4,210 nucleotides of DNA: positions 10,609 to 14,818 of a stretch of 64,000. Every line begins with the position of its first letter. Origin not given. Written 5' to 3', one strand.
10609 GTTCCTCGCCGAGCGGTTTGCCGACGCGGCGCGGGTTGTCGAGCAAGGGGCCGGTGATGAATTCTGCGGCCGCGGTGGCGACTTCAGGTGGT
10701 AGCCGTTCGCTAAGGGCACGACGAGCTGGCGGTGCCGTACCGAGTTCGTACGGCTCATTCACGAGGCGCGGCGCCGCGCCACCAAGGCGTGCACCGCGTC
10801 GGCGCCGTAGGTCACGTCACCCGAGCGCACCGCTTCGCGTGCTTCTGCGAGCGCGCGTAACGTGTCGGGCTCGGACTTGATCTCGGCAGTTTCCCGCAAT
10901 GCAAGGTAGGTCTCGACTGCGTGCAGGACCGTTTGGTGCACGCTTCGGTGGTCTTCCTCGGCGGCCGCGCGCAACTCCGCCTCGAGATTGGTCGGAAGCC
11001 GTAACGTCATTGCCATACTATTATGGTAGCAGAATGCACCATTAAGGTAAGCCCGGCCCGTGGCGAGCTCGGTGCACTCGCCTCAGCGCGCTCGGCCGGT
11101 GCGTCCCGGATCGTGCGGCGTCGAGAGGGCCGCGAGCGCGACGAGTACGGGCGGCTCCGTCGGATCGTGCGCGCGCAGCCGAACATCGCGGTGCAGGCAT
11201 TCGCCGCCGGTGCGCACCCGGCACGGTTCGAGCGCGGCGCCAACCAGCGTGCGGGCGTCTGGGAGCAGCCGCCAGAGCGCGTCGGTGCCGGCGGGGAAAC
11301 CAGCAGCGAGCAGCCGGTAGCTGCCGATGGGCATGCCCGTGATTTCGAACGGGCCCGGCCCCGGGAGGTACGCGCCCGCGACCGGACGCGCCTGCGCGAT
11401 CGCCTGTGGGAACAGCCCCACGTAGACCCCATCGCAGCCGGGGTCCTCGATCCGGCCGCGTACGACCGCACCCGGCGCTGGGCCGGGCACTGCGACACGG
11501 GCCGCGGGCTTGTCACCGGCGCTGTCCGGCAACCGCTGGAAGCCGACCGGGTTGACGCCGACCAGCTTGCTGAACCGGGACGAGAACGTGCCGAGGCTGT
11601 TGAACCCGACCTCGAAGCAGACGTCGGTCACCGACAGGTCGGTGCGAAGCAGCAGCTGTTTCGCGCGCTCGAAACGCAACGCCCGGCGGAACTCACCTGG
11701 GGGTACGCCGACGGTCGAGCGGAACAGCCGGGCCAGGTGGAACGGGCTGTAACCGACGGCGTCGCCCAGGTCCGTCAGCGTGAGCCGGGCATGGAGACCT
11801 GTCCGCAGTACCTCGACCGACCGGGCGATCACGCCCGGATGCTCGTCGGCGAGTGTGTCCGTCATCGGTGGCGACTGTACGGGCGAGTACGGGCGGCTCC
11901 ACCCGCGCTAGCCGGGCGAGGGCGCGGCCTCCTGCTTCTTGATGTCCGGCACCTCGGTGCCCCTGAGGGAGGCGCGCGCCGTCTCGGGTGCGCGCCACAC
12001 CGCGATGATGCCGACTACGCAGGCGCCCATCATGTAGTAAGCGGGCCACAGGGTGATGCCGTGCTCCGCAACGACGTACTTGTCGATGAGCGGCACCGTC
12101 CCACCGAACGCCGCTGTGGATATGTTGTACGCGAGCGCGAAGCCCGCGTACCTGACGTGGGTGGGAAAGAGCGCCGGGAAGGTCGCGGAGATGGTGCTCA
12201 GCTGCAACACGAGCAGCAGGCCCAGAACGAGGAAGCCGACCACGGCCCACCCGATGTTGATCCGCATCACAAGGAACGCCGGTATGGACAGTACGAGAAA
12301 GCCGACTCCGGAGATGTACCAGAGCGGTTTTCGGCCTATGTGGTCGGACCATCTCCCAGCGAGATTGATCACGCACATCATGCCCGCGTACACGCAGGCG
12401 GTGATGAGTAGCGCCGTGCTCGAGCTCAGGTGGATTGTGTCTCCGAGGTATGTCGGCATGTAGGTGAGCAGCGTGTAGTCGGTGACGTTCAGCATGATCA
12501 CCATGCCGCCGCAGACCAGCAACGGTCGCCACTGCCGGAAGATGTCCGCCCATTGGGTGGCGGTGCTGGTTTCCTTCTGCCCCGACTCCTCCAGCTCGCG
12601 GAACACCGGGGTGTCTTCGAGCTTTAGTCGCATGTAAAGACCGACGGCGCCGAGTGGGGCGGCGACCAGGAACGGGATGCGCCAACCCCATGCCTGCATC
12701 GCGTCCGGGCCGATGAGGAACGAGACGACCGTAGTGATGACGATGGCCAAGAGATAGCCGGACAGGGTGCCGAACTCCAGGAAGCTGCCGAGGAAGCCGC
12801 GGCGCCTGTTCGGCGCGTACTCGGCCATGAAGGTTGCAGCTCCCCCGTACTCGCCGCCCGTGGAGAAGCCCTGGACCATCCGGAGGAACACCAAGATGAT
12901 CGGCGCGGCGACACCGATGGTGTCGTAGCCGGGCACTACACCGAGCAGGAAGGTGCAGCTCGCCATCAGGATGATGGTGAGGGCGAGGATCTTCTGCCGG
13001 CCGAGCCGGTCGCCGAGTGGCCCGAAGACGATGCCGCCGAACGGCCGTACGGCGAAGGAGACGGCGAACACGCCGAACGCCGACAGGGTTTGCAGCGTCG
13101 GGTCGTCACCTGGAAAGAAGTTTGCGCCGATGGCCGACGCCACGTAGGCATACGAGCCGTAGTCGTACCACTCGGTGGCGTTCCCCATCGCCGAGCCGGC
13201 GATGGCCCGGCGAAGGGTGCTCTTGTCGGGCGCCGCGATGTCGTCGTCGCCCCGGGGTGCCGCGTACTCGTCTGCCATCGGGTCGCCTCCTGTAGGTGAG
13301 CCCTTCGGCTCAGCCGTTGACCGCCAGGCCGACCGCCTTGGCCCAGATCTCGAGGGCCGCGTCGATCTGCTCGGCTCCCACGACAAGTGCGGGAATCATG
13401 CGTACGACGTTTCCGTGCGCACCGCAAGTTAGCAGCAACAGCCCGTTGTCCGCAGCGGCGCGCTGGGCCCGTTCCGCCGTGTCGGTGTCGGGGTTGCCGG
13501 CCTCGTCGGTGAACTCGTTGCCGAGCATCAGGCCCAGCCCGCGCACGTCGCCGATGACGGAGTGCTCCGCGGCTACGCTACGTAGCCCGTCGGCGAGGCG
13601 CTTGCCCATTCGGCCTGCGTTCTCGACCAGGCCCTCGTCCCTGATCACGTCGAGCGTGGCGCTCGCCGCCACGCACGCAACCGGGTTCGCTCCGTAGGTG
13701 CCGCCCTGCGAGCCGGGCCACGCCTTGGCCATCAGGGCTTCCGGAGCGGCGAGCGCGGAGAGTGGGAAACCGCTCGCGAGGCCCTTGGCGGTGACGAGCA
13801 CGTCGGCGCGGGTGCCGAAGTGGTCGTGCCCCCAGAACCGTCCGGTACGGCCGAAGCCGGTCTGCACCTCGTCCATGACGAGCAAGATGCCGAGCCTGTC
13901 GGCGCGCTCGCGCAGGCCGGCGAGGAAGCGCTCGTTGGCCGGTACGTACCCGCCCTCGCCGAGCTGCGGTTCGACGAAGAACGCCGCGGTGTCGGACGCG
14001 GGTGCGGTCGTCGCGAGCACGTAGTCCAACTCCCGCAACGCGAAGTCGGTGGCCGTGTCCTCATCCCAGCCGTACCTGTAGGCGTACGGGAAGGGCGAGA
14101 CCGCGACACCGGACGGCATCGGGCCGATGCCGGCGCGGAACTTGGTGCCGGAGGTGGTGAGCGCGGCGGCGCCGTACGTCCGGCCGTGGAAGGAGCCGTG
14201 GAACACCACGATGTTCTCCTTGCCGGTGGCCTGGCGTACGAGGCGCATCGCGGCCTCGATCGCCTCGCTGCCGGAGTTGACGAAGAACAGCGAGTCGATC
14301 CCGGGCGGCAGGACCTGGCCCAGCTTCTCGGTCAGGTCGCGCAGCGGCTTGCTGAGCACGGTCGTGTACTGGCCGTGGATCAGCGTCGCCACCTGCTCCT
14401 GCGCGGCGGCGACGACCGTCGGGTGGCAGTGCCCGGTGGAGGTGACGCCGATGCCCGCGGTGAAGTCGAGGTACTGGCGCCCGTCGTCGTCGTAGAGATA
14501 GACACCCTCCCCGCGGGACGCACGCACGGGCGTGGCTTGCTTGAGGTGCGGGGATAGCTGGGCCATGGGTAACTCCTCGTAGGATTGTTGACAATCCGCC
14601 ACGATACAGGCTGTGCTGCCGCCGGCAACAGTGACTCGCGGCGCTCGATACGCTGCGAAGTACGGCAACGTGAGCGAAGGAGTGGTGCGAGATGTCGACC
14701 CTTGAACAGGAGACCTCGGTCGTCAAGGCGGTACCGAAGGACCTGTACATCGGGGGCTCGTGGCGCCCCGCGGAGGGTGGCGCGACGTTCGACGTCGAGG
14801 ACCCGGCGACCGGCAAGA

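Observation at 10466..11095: RelE/RHH toxin-antitoxin cassette bracketed by a perfect 31-bp direct repeat at the 3' end of an AraC gene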

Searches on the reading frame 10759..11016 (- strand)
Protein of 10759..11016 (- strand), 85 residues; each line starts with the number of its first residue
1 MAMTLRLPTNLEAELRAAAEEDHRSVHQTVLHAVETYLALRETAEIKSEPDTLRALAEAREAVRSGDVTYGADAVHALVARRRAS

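Call 7: search_protein_families(library=pfam, proteins=[window:10759-11016:-], max_evalue=0.01)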
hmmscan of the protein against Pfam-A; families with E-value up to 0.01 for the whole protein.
window:10759-11016:- (85 aa): 1 family
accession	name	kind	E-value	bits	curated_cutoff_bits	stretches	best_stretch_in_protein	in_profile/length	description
PF03869.20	Arc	-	0.0027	18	20.4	1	5-35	9-39/50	Arc-like DNA binding domain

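Call 8: search_protein_families(library=ncbifam, proteins=[window:10759-11016:-], max_evalue=0.01)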
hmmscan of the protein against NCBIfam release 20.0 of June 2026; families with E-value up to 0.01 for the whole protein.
window:10759-11016:- (85 aa): 1 family
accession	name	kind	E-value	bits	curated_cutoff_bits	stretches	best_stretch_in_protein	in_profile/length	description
NF048017.1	antitoxin_RelB_like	equivalog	0.0024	18.1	50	0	6-45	1-41/70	type II toxin-antitoxin system RelB family antitoxin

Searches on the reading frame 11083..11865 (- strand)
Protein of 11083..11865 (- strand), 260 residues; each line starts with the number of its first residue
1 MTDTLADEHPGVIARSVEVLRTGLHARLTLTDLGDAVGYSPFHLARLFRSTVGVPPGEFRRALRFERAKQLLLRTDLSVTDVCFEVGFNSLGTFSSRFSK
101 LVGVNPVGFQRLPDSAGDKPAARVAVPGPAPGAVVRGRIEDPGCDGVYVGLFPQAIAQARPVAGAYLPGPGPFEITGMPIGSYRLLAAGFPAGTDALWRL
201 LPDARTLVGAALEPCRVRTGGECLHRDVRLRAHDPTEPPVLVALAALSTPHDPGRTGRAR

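Call 7: search_protein_families(library=pfam, proteins=[window:11083-11865:-], max_evalue=0.01)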
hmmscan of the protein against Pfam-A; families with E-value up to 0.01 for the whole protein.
window:11083-11865:- (260 aa): 2 families
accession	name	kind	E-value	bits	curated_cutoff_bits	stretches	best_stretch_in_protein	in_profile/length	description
PF12833.13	HTH_18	-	1.6e-22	80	33.6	1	35-110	3-78/80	Helix-turn-helix domain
PF00165.29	HTH_AraC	-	3.6e-16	59.3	26.6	2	24-61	5-42/42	Bacterial regulatory helix-turn-helix proteins, AraC family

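Call 8: search_protein_families(library=ncbifam, proteins=[window:11083-11865:-], max_evalue=0.01)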
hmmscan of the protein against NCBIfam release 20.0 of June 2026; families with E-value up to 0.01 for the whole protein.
window:11083-11865:- (260 aa): 30 families (the best 25 are shown)
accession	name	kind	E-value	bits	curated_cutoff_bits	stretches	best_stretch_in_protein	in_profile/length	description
NF007860.0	PRK10572.1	equivalog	1.5e-12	47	208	1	14-112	186-284/292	arabinose operon transcriptional regulator AraC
NF012144.2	ramA_TF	equivalog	5.3e-11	42.9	180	1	12-110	6-104/108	RamA family antibiotic efflux transcriptional regulator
NF006902.0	PRK09393.1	equivalog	6.7e-10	38.6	425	1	12-111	221-320/327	transcriptional regulator FtrA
NF047455.1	TF_Staph_AryK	equivalog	9.7e-10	37.3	850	1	23-110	169-256/759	transcriptional regulator AryK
NF011964.0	PRK15435.1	equivalog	1.5e-09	37.3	345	1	25-111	97-182/354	bifunctional DNA-binding transcriptional regulator/O6-methylguanine-DNA methyltransferase Ada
NF041686.2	ant_diox_reg_AndR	equivalog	1.6e-09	37.8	350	1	6-106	212-314/321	anthranilate 1,2-dioxygenase regulatory protein AndR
TIGR04094.1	adjacent_YSIRK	equivalog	4.9e-09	35.6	200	1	7-110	281-383/383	YSIRK-targeted surface antigen transcriptional regulator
NF052371.1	TransRegGbdRPseu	equivalog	6.4e-09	35.3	480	1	17-107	231-321/365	choline metabolism transcriptional regulator GbdR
NF007693.0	PRK10371.1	equivalog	8.3e-09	35.1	253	1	25-114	212-301/309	transcriptional regulator MelR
NF007584.0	PRK10219.1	equivalog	6.2e-08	33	174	1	12-105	6-99/107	superoxide response transcriptional regulator SoxS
NF011701.0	PRK15121.1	equivalog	1.4e-07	31.4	426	1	12-114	6-108/289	MDR efflux pump AcrAB transcriptional activator RobA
NF047788.1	TransRegPocR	equivalog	2.4e-07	30.3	500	1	16-110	194-288/296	transcriptional regulator PocR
NF012228.1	RobA_TF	equivalog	3.8e-07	29.9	380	1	16-111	8-103/286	MDR efflux pump AcrAB transcriptional activator RobA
NF010026.0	PRK13501.1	equivalog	3.4e-06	26.4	363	1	21-110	186-275/290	HTH-type transcriptional activator RhaR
NF049932.1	TranspRegBtr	equivalog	7.4e-06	24.8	900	1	12-109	165-262/531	bacillibactin transport transcriptional regulator Btr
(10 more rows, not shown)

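Call 9: find_related_loci(query=window:11083-11865:-, collection=genome_contigs, flank=6000)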
Query window:11083-11865:- (260 aa) in genome_contigs; peptide patterns used: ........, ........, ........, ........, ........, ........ (x = any residue, [..] = any of these).
599 stretches matched a pattern (row limit reached: there are more); 462 encode a relative of the query (tblastn E <= 1e-3); the best 80 are kept; 80 distinct loci.
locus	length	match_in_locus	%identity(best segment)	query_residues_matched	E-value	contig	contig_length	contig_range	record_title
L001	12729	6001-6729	41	8-245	3e-49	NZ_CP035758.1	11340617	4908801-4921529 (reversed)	Ktedonosporobacter rubrisoli strain SCAWS-G2 chromosome, complete genome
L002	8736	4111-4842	41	13-247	3e-47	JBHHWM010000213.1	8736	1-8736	MAG: Rhodothermales bacterium isolate S.2_sp2_bin.19 NODE_1206_length_8736_cov_11.987674, whole genome shotgun sequence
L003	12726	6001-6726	39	9-244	1e-44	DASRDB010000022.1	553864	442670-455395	MAG TPA_asm: Ktedonobacteraceae bacterium isolate SMAG_U9968 k141_455102, whole genome shotgun sequence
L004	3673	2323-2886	48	14-194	3e-43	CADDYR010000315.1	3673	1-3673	Chloroflexi bacterium isolate 3 genome assembly, contig: NODE_21759_length_3673_cov_6.219120, whole genome shotgun seque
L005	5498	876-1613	40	13-249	7e-43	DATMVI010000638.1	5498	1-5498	MAG TPA_asm: Pyrinomonadaceae bacterium isolate SMAG_U13064 k141_681017, whole genome shotgun sequence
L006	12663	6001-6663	39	28-232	3e-37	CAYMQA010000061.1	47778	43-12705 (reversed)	MAG TPA_asm: uncultured Caldilinea sp. isolate SRP329715_co2_365 genome assembly, contig: NODE_1536_length_47778_cov_7.0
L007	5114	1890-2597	34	7-242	3e-35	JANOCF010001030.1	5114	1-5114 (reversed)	MAG: Holophagales bacterium isolate VAR_17_metabat_435 VAR_17_k141_2152060, whole genome shotgun sequence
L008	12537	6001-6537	41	17-190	1e-32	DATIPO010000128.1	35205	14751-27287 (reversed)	MAG TPA_asm: Acidobacteriota bacterium isolate SMAG_U15852 k141_135426, whole genome shotgun sequence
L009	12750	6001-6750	41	5-248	2e-42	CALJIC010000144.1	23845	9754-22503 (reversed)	MAG TPA_asm: uncultured Roseiflexaceae bacterium isolate SRR5251193_bin.98_CONCOCT_v1.1_MAG genome assembly, contig: ERZ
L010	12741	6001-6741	42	12-251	5e-49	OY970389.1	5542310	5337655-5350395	MAG: Pyrinomonadaceae bacterium isolate MFD09206.bin.c.1 genome assembly, chromosome: 1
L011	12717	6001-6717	34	13-245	7e-24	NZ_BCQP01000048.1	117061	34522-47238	Actinomadura chibensis NBRC 106107, whole genome shotgun sequence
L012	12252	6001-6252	56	28-111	5e-22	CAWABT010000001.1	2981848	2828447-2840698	MAG: uncultured Actinomycetota bacterium isolate MFD04212.bin.1.298 genome assembly, contig: contig_1441, whole genome s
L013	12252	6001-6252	55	28-111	1e-21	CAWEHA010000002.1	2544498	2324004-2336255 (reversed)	MAG: uncultured Actinomycetota bacterium isolate MFD04935.bin.1.162 genome assembly, contig: contig_1637, whole genome s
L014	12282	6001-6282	51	28-121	2e-21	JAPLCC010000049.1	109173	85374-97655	MAG: Propionibacteriales bacterium isolate LacPavin_0920_WC12_MAG_69_14 LacPavin_0920_WC12_scaffold_768196, whole genome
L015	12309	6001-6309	48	28-136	2e-21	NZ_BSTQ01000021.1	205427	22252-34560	Lentzea sp. NBRC 105346 sequence21, whole genome shotgun sequence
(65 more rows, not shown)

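Call 13: find_homologous_proteins(query=window:11083-11865:-)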
Query window:11083-11865:- (260 aa): 831 proteins with E <= 0.001 among 8000 candidates; the best 120 are listed.
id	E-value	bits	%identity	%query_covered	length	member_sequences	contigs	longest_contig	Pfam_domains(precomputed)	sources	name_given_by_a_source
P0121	8.3e-169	578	100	100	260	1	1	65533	PF12833.14,PF00165.30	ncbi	ncbi:MAG: helix-turn-helix transcriptional regulator [Streptosporangiales bacterium]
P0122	9.8e-124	430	79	97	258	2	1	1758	PF12833.14,PF00165.30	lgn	-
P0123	1.0e-92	328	82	71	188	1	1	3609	PF12833.14,PF00165.30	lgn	-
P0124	1.9e-82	295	58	97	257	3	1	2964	PF12833.14,PF00165.30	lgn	-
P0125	1.1e-79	286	59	94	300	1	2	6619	PF12833.14,PF00165.30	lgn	-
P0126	4.5e-79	284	59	92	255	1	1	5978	PF12833.14,PF00165.30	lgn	-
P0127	8.4e-79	283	58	97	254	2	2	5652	PF12833.14,PF00165.30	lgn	-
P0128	1.2e-78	282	60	92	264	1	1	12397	PF12833.14,PF00165.30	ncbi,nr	ncbi:MAG: helix-turn-helix transcriptional regulator, partial [Acidothermales bacterium]|nr:helix-tu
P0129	1.5e-78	282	62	89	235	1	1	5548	PF12833.14,PF00165.30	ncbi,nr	ncbi:MAG: helix-turn-helix domain-containing protein [Streptosporangiales bacterium]|nr:helix-turn-h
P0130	7.8e-78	280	61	95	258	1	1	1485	PF12833.14,PF00165.30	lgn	-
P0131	1.3e-73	266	55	95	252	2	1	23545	PF12833.14,PF00165.30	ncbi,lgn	ncbi:MAG TPA: helix-turn-helix transcriptional regulator [Streptosporangiales bacterium]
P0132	5.0e-73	264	58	91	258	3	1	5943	PF12833.14,PF00165.30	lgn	-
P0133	7.2e-73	263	55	95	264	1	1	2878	PF12833.14,PF00165.30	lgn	-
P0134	4.8e-68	247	52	93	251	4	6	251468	PF12833.14,PF00165.30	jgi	jgi:AraC-like DNA-binding protein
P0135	1.6e-58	216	46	99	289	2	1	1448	PF12833.14,PF00165.30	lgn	-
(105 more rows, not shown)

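Call 14: find_encoding_contigs(protein=P0122, flank=5000)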
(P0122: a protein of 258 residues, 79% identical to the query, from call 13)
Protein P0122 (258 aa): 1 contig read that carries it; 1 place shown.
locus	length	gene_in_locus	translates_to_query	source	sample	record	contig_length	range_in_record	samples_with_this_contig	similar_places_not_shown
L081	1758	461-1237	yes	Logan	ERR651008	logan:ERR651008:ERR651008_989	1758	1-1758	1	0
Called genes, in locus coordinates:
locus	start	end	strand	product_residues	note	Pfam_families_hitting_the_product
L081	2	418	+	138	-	?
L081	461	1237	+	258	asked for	PF00165:HTH_AraC, PF12833:HTH_18, PF00165:HTH_AraC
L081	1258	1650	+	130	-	PF00903:Glyoxalase, PF18029:Glyoxalase_6 (weak)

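Call 15: find_encoding_contigs(protein=P0123, flank=5000)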
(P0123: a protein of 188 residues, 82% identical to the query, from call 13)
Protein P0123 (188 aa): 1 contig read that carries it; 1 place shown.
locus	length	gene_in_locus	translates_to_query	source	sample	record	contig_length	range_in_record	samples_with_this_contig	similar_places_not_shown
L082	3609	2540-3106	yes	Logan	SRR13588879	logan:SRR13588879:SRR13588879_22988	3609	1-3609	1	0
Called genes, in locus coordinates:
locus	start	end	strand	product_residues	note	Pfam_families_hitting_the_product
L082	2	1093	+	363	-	?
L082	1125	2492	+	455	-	PF00083:Sugar_tr, PF07690:MFS_1, PF00083:Sugar_tr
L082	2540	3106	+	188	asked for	PF00165:HTH_AraC, PF12833:HTH_18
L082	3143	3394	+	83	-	-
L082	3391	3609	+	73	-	?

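Call 16: find_encoding_contigs(protein=P0121, flank=2000)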
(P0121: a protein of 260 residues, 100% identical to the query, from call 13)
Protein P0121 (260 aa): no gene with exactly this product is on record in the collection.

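Call 42: find_encoding_contigs(protein=P0131, flank=4000, max_places=3)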
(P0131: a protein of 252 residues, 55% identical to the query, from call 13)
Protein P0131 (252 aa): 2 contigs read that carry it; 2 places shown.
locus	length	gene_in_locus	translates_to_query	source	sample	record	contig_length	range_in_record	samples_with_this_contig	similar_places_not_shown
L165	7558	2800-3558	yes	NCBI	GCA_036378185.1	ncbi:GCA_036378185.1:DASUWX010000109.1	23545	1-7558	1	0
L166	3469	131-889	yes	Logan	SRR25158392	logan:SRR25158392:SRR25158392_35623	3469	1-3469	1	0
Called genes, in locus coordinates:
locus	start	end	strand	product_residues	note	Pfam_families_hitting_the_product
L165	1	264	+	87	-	PF00202:Aminotran_3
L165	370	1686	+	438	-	PF00083:Sugar_tr, PF07690:MFS_1, PF00083:Sugar_tr, PF07690:MFS_1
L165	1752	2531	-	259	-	PF08220:HTH_DeoR, PF08279:HTH_11, PF12840:HTH_20 (weak), PF25212:HVO_A0114 (weak), PF25213:HVO_A0261_N (faint), PF00455:DeoRC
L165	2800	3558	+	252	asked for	PF00165:HTH_AraC, PF12833:HTH_18, PF00165:HTH_AraC (weak)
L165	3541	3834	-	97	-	-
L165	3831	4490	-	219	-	-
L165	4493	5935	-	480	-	PF00324:AA_permease, PF13520:AA_permease_2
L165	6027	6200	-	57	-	-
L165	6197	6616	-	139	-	-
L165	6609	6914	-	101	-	-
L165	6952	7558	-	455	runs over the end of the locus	PF00120:Gln-synt_C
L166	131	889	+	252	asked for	PF00165:HTH_AraC, PF12833:HTH_18, PF00165:HTH_AraC (weak)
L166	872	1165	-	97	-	-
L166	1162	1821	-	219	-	-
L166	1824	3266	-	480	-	PF00324:AA_permease, PF13520:AA_permease_2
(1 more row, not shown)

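Call 43: find_encoding_contigs(protein=P0128, flank=4000, max_places=3)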
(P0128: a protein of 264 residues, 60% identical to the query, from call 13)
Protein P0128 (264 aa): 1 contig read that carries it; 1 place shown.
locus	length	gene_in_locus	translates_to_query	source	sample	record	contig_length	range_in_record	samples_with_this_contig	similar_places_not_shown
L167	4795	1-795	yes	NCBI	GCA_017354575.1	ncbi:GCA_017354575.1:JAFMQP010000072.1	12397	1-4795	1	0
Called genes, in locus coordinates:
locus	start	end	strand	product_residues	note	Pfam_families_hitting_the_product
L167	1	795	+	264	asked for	PF00165:HTH_AraC (weak), PF12833:HTH_18, PF00165:HTH_AraC (weak)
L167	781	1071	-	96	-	-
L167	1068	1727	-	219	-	-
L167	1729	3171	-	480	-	PF00324:AA_permease, PF13520:AA_permease_2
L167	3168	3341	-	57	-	-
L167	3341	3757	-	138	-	-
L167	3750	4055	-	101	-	-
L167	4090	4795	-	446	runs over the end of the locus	PF00120:Gln-synt_C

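Call 44: find_encoding_contigs(protein=P0127, flank=4000, max_places=3)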
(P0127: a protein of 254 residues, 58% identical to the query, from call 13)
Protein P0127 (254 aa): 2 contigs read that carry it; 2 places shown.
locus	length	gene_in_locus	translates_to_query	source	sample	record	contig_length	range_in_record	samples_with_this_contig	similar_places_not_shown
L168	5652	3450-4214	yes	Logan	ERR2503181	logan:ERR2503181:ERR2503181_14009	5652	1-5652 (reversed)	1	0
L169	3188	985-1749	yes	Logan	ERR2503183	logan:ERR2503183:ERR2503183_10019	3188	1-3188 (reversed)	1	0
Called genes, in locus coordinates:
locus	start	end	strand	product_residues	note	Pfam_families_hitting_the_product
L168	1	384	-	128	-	?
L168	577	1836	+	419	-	PF00202:Aminotran_3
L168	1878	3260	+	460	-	PF00083:Sugar_tr, PF07690:MFS_1, PF00083:Sugar_tr, PF07690:MFS_1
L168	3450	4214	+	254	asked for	PF00165:HTH_AraC, PF12833:HTH_18, PF00165:HTH_AraC (weak)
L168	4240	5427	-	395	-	PF02535:Zip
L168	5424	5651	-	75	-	?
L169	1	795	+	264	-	?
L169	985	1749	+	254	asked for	PF00165:HTH_AraC, PF12833:HTH_18, PF00165:HTH_AraC (weak)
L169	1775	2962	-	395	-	PF02535:Zip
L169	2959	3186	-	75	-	?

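Call 60: list_cluster_members(proteins=[P0121, P0241])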
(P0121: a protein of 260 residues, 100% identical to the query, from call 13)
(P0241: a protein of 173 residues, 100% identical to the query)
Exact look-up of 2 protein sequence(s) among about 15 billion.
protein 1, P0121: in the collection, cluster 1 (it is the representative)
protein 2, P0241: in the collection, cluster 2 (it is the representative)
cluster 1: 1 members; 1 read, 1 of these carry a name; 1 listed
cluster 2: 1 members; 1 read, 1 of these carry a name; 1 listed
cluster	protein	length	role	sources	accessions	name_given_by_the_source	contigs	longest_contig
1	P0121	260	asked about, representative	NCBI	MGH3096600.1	MAG: helix-turn-helix transcriptional regulator [Streptosporangiales bacterium]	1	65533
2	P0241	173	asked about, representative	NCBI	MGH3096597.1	MAG: hypothetical protein ACRDMV_11450 [Streptosporangiales bacterium]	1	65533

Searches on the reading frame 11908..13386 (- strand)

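Call 7: search_protein_families(library=pfam, proteins=[window:11908-13386:-], max_evalue=0.01)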
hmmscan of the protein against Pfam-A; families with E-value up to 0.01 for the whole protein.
window:11908-13386:- (492 aa): 2 families
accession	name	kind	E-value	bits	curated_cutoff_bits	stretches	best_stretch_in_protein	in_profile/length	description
PF00083.30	Sugar_tr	-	2.4e-41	142.5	22.3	2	66-262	6-197/452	Sugar (and other) transporter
PF07690.21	MFS_1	-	8.7e-33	114.1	33.4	1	106-429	37-343/347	Major Facilitator Superfamily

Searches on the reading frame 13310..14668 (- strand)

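Call 52: search_protein_families(library=pfam, proteins=[window:13310-14668:-], max_evalue=0.001)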
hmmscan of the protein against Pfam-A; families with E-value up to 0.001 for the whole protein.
window:13310-14668:- (452 aa): 1 family
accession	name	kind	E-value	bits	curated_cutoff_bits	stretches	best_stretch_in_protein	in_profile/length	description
PF00202.27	Aminotran_3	-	2.4e-118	395.8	30.5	1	44-445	7-402/403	Aminotransferase class-III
